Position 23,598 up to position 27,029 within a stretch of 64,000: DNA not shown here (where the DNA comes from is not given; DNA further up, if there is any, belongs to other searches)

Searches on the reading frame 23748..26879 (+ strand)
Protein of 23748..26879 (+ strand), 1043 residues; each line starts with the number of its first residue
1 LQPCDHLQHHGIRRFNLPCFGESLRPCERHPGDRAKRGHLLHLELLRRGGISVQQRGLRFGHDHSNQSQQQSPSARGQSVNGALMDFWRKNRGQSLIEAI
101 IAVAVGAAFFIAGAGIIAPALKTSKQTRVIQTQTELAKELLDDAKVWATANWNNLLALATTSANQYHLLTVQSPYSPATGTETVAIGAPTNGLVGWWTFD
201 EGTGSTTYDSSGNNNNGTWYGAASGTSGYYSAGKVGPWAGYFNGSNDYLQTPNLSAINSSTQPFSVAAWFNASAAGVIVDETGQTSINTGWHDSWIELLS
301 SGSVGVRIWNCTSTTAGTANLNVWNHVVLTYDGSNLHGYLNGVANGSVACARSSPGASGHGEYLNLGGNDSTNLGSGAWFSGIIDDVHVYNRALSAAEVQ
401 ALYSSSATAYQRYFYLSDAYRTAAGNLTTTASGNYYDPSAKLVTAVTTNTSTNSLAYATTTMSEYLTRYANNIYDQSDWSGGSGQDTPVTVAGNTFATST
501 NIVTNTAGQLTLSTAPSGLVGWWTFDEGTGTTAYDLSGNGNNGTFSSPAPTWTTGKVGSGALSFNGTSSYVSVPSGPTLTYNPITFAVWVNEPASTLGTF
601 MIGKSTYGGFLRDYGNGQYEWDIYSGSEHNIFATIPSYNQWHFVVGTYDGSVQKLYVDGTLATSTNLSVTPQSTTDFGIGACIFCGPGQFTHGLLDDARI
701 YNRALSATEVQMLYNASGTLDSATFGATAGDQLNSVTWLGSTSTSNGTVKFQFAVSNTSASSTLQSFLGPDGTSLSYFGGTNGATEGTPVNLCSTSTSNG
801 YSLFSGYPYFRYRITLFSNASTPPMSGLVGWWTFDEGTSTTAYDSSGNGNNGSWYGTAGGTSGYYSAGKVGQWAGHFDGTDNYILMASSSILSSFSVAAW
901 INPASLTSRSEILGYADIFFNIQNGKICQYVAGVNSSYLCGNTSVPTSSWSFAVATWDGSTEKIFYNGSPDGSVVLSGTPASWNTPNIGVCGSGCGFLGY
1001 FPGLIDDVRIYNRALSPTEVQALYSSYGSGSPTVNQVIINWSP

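Call 98: search_protein_families(library=pfam, proteins=[window:23748-26879:+], max_evalue=0.001)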
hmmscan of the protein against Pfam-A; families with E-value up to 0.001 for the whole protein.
window:23748-26879:+ (1043 aa): 2 families
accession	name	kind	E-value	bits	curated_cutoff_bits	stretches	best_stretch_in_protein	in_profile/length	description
PF13385.13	Laminin_G_3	-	4.2e-66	222.2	27.6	3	565-711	1-151/151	Concanavalin A-like lectin/glucanases superfamily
PF02973.23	Sialidase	-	0.00043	20.3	26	0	1003-1022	164-183/189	Sialidase, N-terminal domain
